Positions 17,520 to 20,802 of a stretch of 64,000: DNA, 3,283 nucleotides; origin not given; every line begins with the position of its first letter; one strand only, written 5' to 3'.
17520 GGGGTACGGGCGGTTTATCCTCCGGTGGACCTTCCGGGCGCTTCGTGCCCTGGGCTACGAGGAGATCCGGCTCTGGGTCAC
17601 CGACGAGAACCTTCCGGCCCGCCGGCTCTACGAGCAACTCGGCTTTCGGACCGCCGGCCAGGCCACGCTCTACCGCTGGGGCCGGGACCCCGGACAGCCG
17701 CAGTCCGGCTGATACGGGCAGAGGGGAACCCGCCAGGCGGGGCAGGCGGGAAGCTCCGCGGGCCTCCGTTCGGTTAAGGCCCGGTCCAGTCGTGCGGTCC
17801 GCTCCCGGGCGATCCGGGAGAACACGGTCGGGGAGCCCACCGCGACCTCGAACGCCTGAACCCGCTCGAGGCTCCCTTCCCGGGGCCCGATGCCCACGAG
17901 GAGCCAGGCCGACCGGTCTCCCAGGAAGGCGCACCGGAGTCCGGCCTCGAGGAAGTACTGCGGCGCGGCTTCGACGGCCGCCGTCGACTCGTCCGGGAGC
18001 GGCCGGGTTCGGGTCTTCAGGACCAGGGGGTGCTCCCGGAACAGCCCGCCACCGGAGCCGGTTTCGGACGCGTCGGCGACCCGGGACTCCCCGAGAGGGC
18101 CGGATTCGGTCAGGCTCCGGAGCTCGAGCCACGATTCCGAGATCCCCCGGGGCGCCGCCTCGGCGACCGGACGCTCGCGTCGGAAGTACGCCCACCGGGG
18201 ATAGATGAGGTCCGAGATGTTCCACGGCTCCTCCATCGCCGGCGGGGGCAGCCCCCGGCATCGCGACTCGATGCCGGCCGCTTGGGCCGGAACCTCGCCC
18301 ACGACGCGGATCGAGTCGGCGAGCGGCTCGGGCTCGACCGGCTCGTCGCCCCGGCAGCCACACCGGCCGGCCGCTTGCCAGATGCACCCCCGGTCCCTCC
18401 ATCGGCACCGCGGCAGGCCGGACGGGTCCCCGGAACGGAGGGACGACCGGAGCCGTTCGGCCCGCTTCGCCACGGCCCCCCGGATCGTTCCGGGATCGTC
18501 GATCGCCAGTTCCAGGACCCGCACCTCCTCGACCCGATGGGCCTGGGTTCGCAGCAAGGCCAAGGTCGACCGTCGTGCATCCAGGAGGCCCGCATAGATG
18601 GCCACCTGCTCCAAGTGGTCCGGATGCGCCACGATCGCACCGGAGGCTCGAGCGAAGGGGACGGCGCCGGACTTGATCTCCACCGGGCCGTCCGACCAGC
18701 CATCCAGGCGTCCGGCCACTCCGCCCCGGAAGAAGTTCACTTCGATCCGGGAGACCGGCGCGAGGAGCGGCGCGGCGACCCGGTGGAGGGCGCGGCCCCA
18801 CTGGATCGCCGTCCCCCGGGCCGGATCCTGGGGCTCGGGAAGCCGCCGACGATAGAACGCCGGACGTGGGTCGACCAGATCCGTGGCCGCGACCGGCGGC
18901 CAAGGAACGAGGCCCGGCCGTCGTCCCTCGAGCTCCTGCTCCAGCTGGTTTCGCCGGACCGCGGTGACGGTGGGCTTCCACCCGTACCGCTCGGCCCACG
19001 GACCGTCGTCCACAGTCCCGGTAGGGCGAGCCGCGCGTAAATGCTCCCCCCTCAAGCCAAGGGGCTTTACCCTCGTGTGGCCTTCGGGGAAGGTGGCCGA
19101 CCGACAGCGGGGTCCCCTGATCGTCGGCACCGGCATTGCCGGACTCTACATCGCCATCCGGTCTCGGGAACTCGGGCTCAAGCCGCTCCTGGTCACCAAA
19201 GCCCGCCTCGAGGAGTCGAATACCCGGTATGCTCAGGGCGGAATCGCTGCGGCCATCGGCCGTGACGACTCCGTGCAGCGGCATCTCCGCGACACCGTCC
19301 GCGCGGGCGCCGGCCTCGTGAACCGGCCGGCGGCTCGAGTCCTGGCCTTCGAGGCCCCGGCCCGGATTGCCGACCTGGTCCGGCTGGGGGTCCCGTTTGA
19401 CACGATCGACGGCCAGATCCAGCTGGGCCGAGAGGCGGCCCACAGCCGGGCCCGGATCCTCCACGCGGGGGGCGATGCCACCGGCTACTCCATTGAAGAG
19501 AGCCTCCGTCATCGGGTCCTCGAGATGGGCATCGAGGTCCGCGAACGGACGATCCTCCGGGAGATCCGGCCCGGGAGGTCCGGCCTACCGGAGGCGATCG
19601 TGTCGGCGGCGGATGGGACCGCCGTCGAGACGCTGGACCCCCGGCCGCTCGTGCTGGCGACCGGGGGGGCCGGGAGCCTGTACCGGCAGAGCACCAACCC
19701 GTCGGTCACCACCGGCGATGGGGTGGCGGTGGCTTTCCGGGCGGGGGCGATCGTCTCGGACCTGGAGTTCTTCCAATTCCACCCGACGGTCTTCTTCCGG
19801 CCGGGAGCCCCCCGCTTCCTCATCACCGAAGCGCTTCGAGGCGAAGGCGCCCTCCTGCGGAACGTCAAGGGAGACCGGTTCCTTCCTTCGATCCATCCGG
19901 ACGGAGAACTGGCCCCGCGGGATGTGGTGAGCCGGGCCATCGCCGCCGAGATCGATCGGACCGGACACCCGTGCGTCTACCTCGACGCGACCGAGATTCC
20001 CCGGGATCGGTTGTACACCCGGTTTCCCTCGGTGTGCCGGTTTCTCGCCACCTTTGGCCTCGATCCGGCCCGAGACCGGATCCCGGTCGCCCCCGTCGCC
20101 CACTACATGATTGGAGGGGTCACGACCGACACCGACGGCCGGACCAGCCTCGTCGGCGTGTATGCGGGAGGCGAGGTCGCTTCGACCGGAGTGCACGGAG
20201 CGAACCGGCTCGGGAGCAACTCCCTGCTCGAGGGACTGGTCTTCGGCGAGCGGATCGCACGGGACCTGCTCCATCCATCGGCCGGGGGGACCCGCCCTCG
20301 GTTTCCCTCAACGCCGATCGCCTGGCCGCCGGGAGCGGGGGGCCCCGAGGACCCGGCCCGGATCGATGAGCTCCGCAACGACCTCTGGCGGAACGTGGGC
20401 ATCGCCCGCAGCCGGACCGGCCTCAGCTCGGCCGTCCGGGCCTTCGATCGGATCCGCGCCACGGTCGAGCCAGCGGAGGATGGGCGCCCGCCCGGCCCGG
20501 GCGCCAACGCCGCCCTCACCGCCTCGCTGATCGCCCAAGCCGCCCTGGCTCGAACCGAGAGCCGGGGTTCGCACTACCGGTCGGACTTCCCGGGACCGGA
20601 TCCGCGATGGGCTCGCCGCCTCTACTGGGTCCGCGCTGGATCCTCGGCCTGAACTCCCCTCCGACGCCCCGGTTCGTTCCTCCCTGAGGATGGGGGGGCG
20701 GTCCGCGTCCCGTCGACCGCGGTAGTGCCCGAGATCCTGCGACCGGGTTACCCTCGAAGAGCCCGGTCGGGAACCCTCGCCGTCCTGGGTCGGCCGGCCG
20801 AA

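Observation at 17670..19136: Atypical Cas4-like nuclease: PD-(D/E)XK core with a 4-Cys cluster fused to an unknown ~230-aa C-terminal domain with a second Cys cluster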

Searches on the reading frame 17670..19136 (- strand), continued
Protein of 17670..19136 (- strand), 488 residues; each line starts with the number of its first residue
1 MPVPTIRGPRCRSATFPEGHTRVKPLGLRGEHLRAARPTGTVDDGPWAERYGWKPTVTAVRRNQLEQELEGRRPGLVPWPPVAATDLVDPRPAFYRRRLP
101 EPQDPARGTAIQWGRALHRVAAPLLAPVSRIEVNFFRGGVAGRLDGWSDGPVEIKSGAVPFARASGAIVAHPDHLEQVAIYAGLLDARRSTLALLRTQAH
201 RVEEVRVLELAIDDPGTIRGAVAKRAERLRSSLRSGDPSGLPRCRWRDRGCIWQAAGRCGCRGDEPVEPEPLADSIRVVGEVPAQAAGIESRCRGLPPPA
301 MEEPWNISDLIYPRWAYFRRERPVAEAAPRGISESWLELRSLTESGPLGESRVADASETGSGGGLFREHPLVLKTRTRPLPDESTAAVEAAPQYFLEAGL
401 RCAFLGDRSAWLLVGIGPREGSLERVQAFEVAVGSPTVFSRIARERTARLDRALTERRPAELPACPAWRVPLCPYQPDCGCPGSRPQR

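Call 61: find_encoding_contigs(protein=P0193, flank=6000, max_places=1)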
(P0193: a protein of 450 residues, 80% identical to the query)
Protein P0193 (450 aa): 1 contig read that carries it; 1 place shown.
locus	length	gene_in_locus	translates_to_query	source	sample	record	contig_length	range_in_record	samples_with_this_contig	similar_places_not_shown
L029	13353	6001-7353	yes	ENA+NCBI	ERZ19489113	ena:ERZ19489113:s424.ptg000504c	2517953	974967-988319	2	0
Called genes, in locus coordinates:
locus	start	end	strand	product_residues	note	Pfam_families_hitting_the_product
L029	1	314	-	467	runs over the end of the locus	PF00890:FAD_binding_2 (weak), PF01266:DAO (weak), PF07992:Pyr_redox_2, PF12831:FAD_oxidored, PF13450:NAD_binding_8 (weak), PF13738:Pyr_redox_3, PF00070:Pyr_redox, PF02852:Pyr_redox_dim, +8 more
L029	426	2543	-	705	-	PF10101:DUF2339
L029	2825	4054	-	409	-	PF02515:CoA_transf_3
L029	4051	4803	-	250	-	PF00378:ECH_1, PF16113:ECH_2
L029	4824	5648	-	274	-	PF00583:Acetyltransf_1 (weak)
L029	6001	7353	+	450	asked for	-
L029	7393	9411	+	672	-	PF13091:PLDc_2 (faint), PF09565:RE_NgoFVII (weak), PF27394:Aq_aa27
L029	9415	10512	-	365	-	PF02746:MR_MLE_N, PF13378:MR_MLE_C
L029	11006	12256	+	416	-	PF02812:ELFV_dehydrog_N, PF00208:ELFV_dehydrog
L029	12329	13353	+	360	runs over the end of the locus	PF13685:Fe-ADH_2, PF00465:Fe-ADH (weak)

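Call 62: find_encoding_contigs(protein=P0293, flank=6000, max_places=1)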
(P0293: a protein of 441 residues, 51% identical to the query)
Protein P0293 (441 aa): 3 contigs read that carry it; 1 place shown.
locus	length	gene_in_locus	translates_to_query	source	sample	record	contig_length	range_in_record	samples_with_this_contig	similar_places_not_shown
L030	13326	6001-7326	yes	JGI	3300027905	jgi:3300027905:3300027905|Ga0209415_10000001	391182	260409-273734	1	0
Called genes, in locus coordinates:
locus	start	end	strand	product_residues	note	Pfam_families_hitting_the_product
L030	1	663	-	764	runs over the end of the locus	PF08447:PAS_3, PF00989:PAS, PF13188:PAS_8, PF13426:PAS_9, PF00989:PAS, PF08447:PAS_3, PF08448:PAS_4, PF13426:PAS_9, +9 more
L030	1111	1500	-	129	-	-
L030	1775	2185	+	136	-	PF07366:SnoaL, PF12680:SnoaL_2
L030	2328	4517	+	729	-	PF00989:PAS, PF08448:PAS_4, PF13426:PAS_9, PF00512:HisKA (weak), PF02518:HATPase_c, PF00072:Response_reg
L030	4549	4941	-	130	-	-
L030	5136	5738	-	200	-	PF13505:OMP_b-brl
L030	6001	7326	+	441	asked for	-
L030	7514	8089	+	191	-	-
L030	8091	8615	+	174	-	PF12867:DinB_2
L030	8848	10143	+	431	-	-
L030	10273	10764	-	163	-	PF01980:TrmO_N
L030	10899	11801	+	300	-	PF02678:Pirin, PF05726:Pirin_C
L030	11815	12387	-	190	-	PF01327:Pep_deformylase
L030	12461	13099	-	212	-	PF01596:Methyltransf_3, PF13578:Methyltransf_24, PF13649:Methyltransf_25 (weak)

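Call 63: find_encoding_contigs(protein=P0300, flank=6000, max_places=1)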
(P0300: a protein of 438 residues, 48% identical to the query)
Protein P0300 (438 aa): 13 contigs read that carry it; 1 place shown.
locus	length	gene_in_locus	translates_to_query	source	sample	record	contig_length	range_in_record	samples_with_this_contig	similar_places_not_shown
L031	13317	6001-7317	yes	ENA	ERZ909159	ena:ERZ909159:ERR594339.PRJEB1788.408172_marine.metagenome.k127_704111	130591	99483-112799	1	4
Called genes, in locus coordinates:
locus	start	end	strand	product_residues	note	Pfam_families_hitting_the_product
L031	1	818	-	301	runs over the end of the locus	PF00296:Bac_luciferase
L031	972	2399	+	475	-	PF08811:DUF1800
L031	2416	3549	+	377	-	PF07394:DUF1501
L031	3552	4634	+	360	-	PF24684:Vgb_lyase (faint), PF08450:SGL (faint), PF25021:TEN_NHL (faint), PF01436:NHL (weak), PF06739:SBBP (faint), PF01436:NHL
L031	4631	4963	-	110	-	-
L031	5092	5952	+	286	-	PF06739:SBBP (faint), PF01436:NHL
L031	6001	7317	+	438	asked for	-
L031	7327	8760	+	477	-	PF07005:SBD_N, PF17042:NBD_C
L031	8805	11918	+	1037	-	PF25852:DUF6242_C (faint), PF02012:BNR (faint), PF15902:Sortilin-Vps10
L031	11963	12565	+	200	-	-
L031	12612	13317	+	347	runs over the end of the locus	PF02126:PTE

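Call 72: fold_search(model_id=the predicted structure, library=viral)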
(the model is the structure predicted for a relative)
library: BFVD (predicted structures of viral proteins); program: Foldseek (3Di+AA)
matches with E <= 10: 476; with E <= 0.001: 21
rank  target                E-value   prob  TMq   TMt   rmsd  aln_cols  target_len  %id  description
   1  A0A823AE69            3.9e-06  1.00  0.30  0.43  12.8       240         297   18  (no name in the UniProt tables at hand)
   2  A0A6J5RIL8            1.1e-05  1.00  0.29  0.39  14.9       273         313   16  Uncharacterized protein [uncultured Caudovirales phage]
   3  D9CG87                1.5e-05  1.00  0.32  0.62   6.6       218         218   16  (no name in the UniProt tables at hand)
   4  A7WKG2                2.4e-05  1.00  0.24  0.49  11.1       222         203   18  Nuclease [Betalipothrixvirus pozzuoliense]
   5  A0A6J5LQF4            8.4e-05  1.00  0.30  0.43  13.5       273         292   14  COG1468 CRISPR-associated protein Cas4 (RecB family exonuclease) [uncultured Caudovirales phage]
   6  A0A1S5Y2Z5            9.4e-05  1.00  0.28  0.55   6.5       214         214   17  5' to 3' Cas4-like exonuclease [uncultured archaeal virus]
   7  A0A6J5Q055            1.4e-04  1.00  0.27  0.43  12.1       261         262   18  PD-(D/E)XK nuclease superfamily [uncultured Caudovirales phage]
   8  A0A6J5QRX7            1.9e-04  1.00  0.27  0.35  15.2       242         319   16  Phage-type endonuclease [uncultured Caudovirales phage]
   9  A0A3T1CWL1            2.2e-04  1.00  0.27  0.29  23.1       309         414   14  YqaJ viral recombinase [Acanthamoeba castellanii medusavirus J1]
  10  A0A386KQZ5            2.4e-04  1.00  0.29  0.36   9.4       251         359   16  YqaJ viral recombinase domain-containing protein [Microbacterium phage ValentiniPuff]
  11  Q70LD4                2.5e-04  1.00  0.27  0.50   9.1       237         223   16  Uncharacterized protein ORF223 [Acidianus filamentous virus 1 (isolate United States/Yellowstone)]
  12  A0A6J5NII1            2.8e-04  1.00  0.27  0.31   9.8       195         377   21  PD-(D/E)XK nuclease superfamily [uncultured Caudovirales phage]
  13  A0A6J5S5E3            2.9e-04  1.00  0.28  0.38   8.3       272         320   15  PD-(D/E)XK nuclease superfamily [uncultured Caudovirales phage]
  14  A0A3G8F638            4.1e-04  1.00  0.21  0.42  11.9       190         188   17  (no name in the UniProt tables at hand)
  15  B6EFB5                4.3e-04  1.00  0.31  0.62   4.4       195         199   15  DUF83 domain-containing protein [Stygiolobus rod-shaped virus]
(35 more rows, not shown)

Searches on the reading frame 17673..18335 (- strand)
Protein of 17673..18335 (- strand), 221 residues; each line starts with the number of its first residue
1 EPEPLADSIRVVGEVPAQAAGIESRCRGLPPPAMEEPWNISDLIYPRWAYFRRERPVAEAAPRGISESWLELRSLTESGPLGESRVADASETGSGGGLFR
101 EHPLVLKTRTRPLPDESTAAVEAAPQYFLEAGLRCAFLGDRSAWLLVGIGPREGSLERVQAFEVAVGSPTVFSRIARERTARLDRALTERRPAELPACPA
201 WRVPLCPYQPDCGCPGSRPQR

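Call 49: search_solved_structures(query=A3, max_evalue=10)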
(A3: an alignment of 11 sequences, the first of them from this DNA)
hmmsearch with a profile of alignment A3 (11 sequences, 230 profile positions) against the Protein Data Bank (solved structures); distinct sequences matched with E-value up to 10: 8.
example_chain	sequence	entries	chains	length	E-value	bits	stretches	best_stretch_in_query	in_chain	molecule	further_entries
3kyo_A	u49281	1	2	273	0.025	17.6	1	124-182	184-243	MHC class I antigen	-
1ydp_A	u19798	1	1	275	0.026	17.6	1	124-182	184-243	MHC class I antigen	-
3kyn_A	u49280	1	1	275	0.026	17.6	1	124-182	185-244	MHC class I antigen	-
6aee_A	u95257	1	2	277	0.026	17.6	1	124-182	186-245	HLA class I histocompatibility antigen, alpha chain G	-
9rwi_A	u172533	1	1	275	0.089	15.8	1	124-182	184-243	HLA class I histocompatibility antigen, alpha chain G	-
2d31_A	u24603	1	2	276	0.091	15.8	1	124-182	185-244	HLA class I histocompatibility antigen, alpha chain G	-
2dyp_A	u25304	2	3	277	0.092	15.8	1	124-182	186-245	HLA class I histocompatibility antigen, alpha chain G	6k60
5tgw_A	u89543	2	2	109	0.89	12.5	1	33-99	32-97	PS1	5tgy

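Call 52: predict_structure(alignment_id=A3)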
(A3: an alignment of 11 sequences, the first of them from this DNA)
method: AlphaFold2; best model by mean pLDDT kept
length: 221 residues; sequences in the alignment: 11
mean_pLDDT: 76.0   pTM: 0.70
mean pLDDT of the five models: 76.0, 72.4, 67.1, 64.1, 59.1
residues with pLDDT >= 90: 60; 70-90: 101; 50-70: 34; < 50: 26
segments of 3 or more residues with pLDDT < 50: 1-5, 9-11, 32-35, 86-95, 218-221
pLDDT, mean of each block of 10 residues (from residue 1): 46 65 71 56 89 76 69 76 46 55 88 92 91 87 92 87 88 89 93 87 75 61 31
secondary structure, 60 per line:
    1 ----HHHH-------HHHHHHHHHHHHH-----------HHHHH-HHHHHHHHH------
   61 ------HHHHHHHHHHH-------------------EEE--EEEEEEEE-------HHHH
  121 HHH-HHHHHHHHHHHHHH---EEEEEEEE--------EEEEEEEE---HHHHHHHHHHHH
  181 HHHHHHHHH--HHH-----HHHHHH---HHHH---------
elements in order: H5-8 H16-28 H40-44 H46-54 H67-77 E97-99 E102-109 H117-123 H125-138 E142-149 E158-165 H169-189 H200-205 H209-212

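Call 54: fold_search(model_id=the predicted structure, library=pdb)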
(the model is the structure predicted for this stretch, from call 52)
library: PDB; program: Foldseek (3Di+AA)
matches with E <= 10: 546; with E <= 0.001: 1
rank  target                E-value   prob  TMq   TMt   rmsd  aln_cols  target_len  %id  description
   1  4ic1_D                2.3e-04  1.00  0.45  0.47  11.6       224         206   12  Crystal structure of SSO0001 (released 2013-01-16)
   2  4ic1_A                1.1e-03  1.00  0.44  0.48  11.8       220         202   13  Crystal structure of SSO0001 (released 2013-01-16)
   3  4ic1_B                1.1e-03  1.00  0.45  0.48  16.9       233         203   12  Crystal structure of SSO0001 (released 2013-01-16)
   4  4ic1_G                1.9e-03  1.00  0.49  0.52  11.3       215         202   13  Crystal structure of SSO0001 (released 2013-01-16)
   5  5ulj_A                1.3e-02  0.85  0.21  0.14   6.6       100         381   17  Crystal structure of Scheffersomyces stipitis Rai1 in complex with (3'-NADP)+ and calcium ion (released 2017-05-17)
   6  3sm4_A                1.8e-02  0.99  0.29  0.28   5.4       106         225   15  Crystal Structure of the K131A Mutant of Lambda Exonuclease in Complex with a 5'-Phosphorylated 14-mer/12-mer Duplex a (released 2011-07-20)
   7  3sm4_C                2.5e-02  0.97  0.29  0.28   5.8       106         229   16  Crystal Structure of the K131A Mutant of Lambda Exonuclease in Complex with a 5'-Phosphorylated 14-mer/12-mer Duplex a (released 2011-07-20)
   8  5ulj_D                2.5e-02  0.85  0.22  0.15   6.3        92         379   16  Crystal structure of Scheffersomyces stipitis Rai1 in complex with (3'-NADP)+ and calcium ion (released 2017-05-17)
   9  5zyv_A                2.6e-02  0.96  0.26  0.29   4.7       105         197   10  Crystal structure of human MGME1 with single strand DNA2 and Ca2+ (released 2018-09-19)
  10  5zyt_C                3.6e-02  0.89  0.24  0.24   5.9       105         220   10  Crystal structure of human MGME1 with 3' overhang double strand DNA3 (released 2018-09-19)
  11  5zyt_D                3.6e-02  0.87  0.24  0.24   5.2       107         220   10  Crystal structure of human MGME1 with 3' overhang double strand DNA3 (released 2018-09-19)
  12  3syy                  3.8e-02  0.85  0.38  0.42   9.3       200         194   14  Crystal Structure of an alkaline exonuclease (LHK-Exo) from Laribacter hongkongensis (released 2012-02-15)
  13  5zyt_B                4.0e-02  0.87  0.25  0.25   4.7       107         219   12  Crystal structure of human MGME1 with 3' overhang double strand DNA3 (released 2018-09-19)
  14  5zyu_A                4.3e-02  0.80  0.24  0.24   5.3       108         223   12  The crystal structure of humanMGME1 with single strand DNA2 (released 2018-09-19)
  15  5bto_B                4.3e-02  0.69  0.21  0.14   6.2        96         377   17  Crystal structure of Scheffersomyces stipitis Rai1 (released 2015-07-08)
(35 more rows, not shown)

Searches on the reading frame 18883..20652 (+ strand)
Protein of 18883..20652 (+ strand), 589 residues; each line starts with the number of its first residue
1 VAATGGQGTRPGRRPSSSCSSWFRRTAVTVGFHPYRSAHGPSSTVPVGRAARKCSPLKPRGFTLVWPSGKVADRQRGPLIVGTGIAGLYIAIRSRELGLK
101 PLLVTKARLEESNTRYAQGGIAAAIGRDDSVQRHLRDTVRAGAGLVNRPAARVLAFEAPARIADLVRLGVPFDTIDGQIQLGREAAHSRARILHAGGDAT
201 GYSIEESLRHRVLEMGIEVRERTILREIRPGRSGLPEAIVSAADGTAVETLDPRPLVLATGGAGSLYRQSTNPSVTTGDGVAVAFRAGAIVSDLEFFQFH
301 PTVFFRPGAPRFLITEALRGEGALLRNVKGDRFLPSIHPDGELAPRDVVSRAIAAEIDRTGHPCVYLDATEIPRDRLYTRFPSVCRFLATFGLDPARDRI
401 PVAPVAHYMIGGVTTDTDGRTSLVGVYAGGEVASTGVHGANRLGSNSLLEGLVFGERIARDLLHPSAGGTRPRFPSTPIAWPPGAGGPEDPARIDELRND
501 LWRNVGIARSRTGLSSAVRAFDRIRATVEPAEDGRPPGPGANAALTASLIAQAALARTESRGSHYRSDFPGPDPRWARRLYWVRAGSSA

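Call 6: search_protein_families(library=pfam, proteins=[window:18883-20652:+], max_evalue=1)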
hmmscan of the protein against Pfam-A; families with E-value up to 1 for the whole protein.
window:18883-20652:+ (589 aa): 6 families
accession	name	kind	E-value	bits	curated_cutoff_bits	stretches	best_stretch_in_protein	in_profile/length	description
PF00890.30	FAD_binding_2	-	4.9e-79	266.9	20.4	1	79-448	3-414/414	FAD binding domain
PF02910.25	Succ_DH_flav_C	-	5.7e-11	42.9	20.8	1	545-582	62-100/130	Fumarate reductase flavoprotein C-term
PF07992.20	Pyr_redox_2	-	4.1e-06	26.9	26.1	2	79-132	4-53/291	Pyridine nucleotide-disulphide oxidoreductase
PF13450.12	NAD_binding_8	-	0.039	14.7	21.9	1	80-104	1-25/68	NAD(P)-binding Rossmann-like domain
PF03486.20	HI0933_like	-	0.23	11.3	50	0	79-107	4-32/244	HI0933-like protein Rossmann domain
PF13738.12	Pyr_redox_3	-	0.41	10.3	30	1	79-117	1-40/305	Pyridine nucleotide-disulphide oxidoreductase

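Call 7: search_protein_families(library=ncbifam, proteins=[window:18883-20652:+], max_evalue=1)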
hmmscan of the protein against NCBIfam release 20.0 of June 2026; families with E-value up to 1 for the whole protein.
window:18883-20652:+ (589 aa): 35 families (the best 25 are shown)
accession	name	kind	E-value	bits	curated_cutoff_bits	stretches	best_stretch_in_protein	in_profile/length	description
NF005867.0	PRK07804.1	equivalog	1.3e-157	525.4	639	1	79-581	22-528/548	L-aspartate oxidase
NF005701.0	PRK07512.1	equivalog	8.4e-151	502.8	528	1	73-579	7-492/516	L-aspartate oxidase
TIGR00551.1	nadB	equivalog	3.6e-146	487.7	452.75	1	79-570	6-489/489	L-aspartate oxidase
NF005636.0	PRK07395.1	subfamily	3.5e-139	464.6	723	2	79-525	16-467/560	L-aspartate oxidase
NF005978.0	PRK08071.1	equivalog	2.8e-123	412.1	621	1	79-572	7-493/514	L-aspartate oxidase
NF006567.0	PRK09077.1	equivalog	9.7e-119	397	629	1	78-572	11-521/537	L-aspartate oxidase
NF004820.0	PRK06175.1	equivalog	7.3e-98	328.3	472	1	79-461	8-382/433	L-aspartate oxidase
TIGR01812.1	sdhA_frdA_Gneg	subfamily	2.3e-97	326.8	567.3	2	79-462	3-400/568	succinate dehydrogenase or fumarate reductase, flavoprotein subunit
NF004900.0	PRK06263.1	equivalog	1.4e-89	301.1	718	1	79-581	11-533/546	fumarate reductase (CoM/CoB) subunit TfrA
NF004724.0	PRK06069.1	subfamily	1.8e-81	274.1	826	2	79-456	9-404/577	succinate dehydrogenase/fumarate reductase flavoprotein subunit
NF005866.0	PRK07803.1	equivalog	7e-78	262.3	819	2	79-339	12-289/631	fumarate reductase/succinate dehydrogenase flavoprotein subunit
TIGR01816.1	sdhA_forward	equivalog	1.2e-75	254.9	727.35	2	79-462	6-411/584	succinate dehydrogenase flavoprotein subunit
NF006254.0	PRK08401.1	equivalog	1e-72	245.3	726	1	80-571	6-449/466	L-aspartate oxidase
NF005037.0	PRK06452.1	equivalog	2.3e-71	241.1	862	3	79-462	9-399/566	succinate dehydrogenase flavoprotein subunit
NF004613.0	PRK05945.1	equivalog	3.3e-71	240.6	824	2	79-462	7-409/575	succinate dehydrogenase/fumarate reductase flavoprotein subunit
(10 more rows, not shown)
